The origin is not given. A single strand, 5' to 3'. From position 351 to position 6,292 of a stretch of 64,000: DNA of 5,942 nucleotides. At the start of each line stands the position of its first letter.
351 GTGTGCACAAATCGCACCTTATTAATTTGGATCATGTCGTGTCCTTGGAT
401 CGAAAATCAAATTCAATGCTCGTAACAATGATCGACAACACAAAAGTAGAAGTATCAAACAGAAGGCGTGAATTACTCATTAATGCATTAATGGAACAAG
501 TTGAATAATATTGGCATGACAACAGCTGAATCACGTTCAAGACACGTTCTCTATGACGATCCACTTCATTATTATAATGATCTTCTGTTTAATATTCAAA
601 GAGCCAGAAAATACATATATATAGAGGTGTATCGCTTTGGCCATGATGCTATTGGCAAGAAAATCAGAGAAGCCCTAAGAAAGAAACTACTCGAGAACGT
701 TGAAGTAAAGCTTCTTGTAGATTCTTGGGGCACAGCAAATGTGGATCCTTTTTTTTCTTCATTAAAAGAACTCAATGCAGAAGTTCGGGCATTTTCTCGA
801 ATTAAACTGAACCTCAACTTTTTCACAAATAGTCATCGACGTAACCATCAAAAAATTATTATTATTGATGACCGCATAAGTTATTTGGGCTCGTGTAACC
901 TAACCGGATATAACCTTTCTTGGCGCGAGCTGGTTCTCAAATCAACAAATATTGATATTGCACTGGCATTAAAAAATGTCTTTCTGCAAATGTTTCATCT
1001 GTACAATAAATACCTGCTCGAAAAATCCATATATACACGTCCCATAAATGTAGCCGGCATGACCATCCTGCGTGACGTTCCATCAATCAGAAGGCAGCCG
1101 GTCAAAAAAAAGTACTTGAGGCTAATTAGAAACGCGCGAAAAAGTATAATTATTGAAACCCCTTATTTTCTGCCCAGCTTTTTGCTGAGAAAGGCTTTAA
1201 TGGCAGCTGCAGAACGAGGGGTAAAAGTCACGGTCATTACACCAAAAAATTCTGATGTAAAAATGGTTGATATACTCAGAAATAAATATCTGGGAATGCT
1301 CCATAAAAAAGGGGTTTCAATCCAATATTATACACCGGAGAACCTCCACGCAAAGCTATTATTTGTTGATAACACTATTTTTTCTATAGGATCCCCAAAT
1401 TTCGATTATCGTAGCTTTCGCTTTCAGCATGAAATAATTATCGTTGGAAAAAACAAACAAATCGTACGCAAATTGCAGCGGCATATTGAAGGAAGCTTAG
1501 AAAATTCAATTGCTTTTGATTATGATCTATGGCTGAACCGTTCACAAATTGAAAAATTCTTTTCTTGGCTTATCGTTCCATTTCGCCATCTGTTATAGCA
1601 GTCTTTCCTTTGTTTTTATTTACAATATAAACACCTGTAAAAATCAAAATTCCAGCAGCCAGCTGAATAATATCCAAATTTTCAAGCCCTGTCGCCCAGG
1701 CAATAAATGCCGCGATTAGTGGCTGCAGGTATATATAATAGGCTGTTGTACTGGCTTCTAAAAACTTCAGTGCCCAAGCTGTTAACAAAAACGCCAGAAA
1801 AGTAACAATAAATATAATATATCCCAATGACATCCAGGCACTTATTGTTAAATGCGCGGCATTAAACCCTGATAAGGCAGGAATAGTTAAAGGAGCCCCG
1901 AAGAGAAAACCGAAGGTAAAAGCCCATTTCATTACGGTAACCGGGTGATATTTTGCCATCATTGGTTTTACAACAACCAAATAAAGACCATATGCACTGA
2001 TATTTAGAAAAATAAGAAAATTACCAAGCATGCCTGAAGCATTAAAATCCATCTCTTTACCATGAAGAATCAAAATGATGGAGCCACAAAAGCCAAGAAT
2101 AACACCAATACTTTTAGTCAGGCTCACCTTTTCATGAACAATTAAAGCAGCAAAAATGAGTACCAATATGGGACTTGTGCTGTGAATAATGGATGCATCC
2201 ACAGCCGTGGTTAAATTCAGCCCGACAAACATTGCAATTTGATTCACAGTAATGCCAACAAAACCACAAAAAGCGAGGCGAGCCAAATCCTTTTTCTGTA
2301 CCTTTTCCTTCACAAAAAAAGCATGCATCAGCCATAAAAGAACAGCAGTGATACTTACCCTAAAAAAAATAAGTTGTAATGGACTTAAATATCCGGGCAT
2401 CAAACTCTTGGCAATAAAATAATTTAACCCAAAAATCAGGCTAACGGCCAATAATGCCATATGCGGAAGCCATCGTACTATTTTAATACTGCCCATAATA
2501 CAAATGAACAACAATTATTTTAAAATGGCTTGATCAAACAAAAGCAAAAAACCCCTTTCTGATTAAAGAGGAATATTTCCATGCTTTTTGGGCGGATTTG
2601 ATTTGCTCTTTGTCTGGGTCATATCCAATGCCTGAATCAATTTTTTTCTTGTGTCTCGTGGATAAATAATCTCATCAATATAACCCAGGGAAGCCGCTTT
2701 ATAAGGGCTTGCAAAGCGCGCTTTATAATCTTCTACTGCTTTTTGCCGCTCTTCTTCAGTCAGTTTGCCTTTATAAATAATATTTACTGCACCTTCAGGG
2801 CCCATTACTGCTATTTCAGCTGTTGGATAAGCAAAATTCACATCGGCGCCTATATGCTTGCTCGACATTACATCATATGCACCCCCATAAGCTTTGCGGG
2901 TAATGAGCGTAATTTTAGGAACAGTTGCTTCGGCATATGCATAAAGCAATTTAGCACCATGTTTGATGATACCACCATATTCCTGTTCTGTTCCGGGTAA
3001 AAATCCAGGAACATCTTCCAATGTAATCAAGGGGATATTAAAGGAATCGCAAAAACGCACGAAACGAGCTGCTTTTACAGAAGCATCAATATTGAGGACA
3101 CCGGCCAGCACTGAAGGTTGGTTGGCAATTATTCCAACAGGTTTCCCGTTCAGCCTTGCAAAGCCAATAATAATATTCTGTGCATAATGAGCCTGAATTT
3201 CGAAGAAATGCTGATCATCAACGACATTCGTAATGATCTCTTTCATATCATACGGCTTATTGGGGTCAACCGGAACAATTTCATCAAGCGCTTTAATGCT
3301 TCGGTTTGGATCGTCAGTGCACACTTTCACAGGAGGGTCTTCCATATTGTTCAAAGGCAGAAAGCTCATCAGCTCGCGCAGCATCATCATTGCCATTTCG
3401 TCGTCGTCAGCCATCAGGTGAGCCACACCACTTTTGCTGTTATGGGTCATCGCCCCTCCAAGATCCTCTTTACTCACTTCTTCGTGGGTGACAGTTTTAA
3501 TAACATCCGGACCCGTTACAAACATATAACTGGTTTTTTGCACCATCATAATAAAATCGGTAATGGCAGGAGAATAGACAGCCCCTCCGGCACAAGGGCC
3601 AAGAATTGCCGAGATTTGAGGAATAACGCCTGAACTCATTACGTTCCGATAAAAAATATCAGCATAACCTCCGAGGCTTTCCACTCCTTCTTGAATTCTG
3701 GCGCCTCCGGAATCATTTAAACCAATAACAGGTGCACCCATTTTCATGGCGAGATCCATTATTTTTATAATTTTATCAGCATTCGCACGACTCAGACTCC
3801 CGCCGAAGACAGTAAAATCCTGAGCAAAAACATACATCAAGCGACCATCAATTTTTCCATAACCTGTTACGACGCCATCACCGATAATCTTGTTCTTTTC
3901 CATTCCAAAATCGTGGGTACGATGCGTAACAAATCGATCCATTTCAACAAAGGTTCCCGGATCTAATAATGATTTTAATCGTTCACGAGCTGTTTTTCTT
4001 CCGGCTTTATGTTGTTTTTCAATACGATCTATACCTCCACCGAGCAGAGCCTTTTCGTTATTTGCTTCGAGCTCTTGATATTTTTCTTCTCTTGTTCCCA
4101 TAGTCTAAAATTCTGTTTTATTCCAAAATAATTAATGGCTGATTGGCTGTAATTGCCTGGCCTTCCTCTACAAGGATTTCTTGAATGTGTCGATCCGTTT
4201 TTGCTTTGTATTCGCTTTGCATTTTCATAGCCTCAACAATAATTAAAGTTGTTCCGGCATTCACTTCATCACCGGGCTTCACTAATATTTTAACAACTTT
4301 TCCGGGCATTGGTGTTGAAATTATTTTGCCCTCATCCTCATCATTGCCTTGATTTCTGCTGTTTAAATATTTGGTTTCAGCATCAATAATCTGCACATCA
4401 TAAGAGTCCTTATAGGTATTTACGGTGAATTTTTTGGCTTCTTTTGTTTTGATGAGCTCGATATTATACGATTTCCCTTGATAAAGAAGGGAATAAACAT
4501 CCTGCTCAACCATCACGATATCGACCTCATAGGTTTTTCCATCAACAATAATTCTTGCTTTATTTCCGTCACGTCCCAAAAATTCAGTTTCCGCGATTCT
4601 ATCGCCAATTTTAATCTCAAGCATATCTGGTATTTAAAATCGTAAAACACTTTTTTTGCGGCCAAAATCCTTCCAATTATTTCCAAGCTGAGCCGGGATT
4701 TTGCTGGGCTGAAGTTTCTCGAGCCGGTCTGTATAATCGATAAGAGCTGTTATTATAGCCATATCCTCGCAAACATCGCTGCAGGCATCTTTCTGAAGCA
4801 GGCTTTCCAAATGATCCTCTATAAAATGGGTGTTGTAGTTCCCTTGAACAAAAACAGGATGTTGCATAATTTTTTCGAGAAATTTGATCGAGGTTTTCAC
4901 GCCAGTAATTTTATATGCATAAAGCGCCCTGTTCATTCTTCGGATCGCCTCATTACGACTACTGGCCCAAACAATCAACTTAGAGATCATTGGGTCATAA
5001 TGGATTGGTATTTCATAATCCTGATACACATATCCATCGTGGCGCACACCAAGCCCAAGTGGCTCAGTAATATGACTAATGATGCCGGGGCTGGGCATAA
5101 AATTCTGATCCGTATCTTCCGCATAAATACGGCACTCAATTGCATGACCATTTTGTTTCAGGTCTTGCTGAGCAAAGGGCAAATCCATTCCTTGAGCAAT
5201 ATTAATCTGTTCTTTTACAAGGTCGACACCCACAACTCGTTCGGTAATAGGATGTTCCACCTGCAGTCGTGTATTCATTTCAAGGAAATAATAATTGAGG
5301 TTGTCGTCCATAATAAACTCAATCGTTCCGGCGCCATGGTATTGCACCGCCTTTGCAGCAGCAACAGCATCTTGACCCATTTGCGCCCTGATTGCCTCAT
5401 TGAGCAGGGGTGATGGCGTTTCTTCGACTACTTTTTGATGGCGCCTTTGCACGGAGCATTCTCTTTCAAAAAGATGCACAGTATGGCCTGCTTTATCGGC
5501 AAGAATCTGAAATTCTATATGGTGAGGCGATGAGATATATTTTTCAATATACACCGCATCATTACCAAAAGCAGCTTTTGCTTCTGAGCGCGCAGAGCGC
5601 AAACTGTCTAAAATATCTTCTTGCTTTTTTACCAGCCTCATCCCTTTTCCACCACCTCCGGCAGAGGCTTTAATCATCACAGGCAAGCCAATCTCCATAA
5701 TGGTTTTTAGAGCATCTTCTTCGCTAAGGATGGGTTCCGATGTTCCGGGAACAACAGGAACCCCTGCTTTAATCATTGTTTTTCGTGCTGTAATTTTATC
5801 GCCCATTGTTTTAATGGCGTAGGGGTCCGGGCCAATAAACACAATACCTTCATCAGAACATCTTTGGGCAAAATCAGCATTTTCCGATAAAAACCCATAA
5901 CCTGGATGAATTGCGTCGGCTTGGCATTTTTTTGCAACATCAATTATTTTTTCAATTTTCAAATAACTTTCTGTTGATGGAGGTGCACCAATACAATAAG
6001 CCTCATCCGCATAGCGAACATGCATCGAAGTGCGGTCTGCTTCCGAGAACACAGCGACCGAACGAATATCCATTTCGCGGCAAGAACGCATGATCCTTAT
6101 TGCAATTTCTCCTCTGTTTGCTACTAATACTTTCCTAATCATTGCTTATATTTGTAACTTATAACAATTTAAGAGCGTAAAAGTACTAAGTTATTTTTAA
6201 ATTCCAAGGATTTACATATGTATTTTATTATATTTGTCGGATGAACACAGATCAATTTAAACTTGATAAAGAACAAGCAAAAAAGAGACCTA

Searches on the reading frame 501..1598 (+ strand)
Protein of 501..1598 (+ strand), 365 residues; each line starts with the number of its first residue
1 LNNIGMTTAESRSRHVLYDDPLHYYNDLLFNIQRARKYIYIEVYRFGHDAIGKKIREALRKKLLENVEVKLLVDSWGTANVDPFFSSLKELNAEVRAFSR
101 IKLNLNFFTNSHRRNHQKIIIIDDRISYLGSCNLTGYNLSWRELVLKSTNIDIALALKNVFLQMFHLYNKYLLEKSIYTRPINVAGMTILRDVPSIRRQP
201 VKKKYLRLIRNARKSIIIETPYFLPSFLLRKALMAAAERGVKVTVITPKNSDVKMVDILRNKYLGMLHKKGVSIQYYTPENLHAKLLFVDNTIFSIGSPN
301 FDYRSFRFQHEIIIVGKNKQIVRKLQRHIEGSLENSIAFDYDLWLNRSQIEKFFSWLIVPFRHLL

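Call 51: search_protein_families(library=pfam, proteins=[window:501-1598:+], max_evalue=0.0001)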
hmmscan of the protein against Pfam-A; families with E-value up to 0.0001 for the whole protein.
window:501-1598:+ (365 aa): 3 families
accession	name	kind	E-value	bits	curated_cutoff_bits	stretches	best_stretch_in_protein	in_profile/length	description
PF13091.12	PLDc_2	-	2.7e-46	157.1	27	2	206-330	2-129/132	PLD-like domain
PF00614.28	PLDc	-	1.2e-14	54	21.9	1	114-136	4-26/28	Phospholipase D Active site motif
PF11495.14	Regulator_TrmB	-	4.6e-05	23.2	22.2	0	199-259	9-68/233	Archaeal transcriptional regulator TrmB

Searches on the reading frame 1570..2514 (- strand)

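Call 51: search_protein_families(library=pfam, proteins=[window:1570-2514:-], max_evalue=0.0001)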
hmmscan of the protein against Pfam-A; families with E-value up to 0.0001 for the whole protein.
window:1570-2514:- (314 aa): 1 family
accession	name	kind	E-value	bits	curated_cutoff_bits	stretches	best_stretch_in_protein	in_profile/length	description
PF00892.27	EamA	-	5.2e-38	130.8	28.2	2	19-149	5-134/135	EamA-like transporter family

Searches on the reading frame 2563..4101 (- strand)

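Call 4: search_protein_families(library=pfam, proteins=[window:2563-4101:-], max_evalue=0.001)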
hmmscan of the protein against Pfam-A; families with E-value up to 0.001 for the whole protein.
window:2563-4101:- (512 aa): 2 families
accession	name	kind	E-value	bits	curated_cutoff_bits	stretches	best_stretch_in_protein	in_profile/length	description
PF01039.27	Carboxyl_trans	-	3.1e-201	669.7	22.3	1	29-510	1-493/493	Carboxyl transferase domain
PF03255.19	ACCA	-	9.4e-17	61.6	23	2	288-479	70-261/310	Acetyl co-enzyme A carboxylase carboxyltransferase-like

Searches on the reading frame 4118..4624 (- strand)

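Call 4: search_protein_families(library=pfam, proteins=[window:4118-4624:-], max_evalue=0.001)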
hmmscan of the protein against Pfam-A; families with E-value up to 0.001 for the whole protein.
window:4118-4624:- (168 aa): 2 families
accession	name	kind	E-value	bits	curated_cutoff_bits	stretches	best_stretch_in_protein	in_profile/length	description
PF00364.28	Biotin_lipoyl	-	3.4e-18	65.7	22.1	1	102-167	3-73/73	Biotin-requiring enzyme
PF13533.13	Biotin_lipoyl_2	-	3.1e-07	30.5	29.8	1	102-130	3-31/32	Biotin-lipoyl like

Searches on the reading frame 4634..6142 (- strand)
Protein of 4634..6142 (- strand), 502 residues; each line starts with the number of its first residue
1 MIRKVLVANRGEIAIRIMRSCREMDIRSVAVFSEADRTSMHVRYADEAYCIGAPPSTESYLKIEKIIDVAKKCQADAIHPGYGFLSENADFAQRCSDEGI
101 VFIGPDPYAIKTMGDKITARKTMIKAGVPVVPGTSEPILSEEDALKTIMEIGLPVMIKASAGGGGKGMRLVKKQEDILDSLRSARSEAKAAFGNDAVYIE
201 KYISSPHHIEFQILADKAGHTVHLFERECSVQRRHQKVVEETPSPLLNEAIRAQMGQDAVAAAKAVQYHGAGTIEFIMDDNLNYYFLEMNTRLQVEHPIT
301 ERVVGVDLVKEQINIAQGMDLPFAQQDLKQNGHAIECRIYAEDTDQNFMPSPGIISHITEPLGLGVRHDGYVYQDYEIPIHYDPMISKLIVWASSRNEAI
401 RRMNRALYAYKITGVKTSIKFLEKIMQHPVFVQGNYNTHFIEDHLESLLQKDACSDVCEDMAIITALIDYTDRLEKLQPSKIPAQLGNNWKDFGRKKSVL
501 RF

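Call 4: search_protein_families(library=pfam, proteins=[window:4634-6142:-], max_evalue=0.001)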
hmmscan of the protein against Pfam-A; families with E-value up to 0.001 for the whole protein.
window:4634-6142:- (502 aa): 7 families
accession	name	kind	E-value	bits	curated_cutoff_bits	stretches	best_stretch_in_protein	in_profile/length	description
PF02786.22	CPSase_L_D2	-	1.7e-76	256.9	19.8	1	115-322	1-209/211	Carbamoyl-phosphate synthase L chain, ATP binding domain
PF00289.28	Biotin_carb_N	-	2e-49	167.1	25.5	1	1-110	1-110/110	Biotin carboxylase, N-terminal domain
PF02785.25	Biotin_carb_C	-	1.5e-40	138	32.4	1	336-442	1-107/108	Biotin carboxylase C-terminal domain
PF02222.28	ATP-grasp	-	4.7e-08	33.3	27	1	138-281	16-152/179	ATP-grasp domain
PF07478.18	Dala_Dala_lig_C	-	6.8e-07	29.4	24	1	144-291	28-174/204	D-ala D-ala ligase C-terminus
PF08443.16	RimK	-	7.5e-06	26.1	21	1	115-313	3-185/188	RimK-like ATP-grasp domain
PF14397.11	ATPgrasp_ST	-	0.00065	19.4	31.4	0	109-205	15-122/278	Sugar-transfer associated ATP-grasp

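Call 54: find_related_loci(query=window:4634-6142:-, collection=metagenome_contigs, flank=10000)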
Query window:4634-6142:- (502 aa) in metagenome_contigs; peptide patterns used: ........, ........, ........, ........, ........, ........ (x = any residue, [..] = any of these).
600 stretches matched a pattern (row limit reached: there are more); 443 encode a relative of the query (tblastn E <= 1e-3); the best 80 are kept; 80 distinct loci.
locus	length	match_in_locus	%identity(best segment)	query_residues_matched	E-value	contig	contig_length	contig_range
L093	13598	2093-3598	75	1-502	0e+0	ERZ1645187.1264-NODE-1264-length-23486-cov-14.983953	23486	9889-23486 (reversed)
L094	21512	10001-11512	76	1-502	0e+0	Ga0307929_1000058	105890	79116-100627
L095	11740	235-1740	76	1-502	0e+0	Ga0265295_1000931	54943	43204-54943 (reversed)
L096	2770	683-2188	74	1-502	0e+0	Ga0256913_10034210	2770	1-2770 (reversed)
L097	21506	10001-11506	75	1-502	0e+0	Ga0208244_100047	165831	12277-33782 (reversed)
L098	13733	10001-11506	75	1-502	0e+0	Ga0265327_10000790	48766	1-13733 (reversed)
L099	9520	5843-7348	74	1-502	0e+0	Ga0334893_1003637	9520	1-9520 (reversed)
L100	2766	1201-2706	73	1-502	0e+0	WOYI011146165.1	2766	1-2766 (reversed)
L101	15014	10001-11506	72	1-502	0e+0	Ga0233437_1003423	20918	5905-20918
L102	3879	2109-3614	74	1-502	0e+0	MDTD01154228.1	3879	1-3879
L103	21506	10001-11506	74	1-502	0e+0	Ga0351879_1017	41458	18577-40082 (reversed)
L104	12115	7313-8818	74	1-502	0e+0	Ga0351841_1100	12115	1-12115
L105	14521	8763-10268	73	1-502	0e+0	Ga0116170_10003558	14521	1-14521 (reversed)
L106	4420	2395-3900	73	1-502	0e+0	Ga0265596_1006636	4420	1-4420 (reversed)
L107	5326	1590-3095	72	1-502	0e+0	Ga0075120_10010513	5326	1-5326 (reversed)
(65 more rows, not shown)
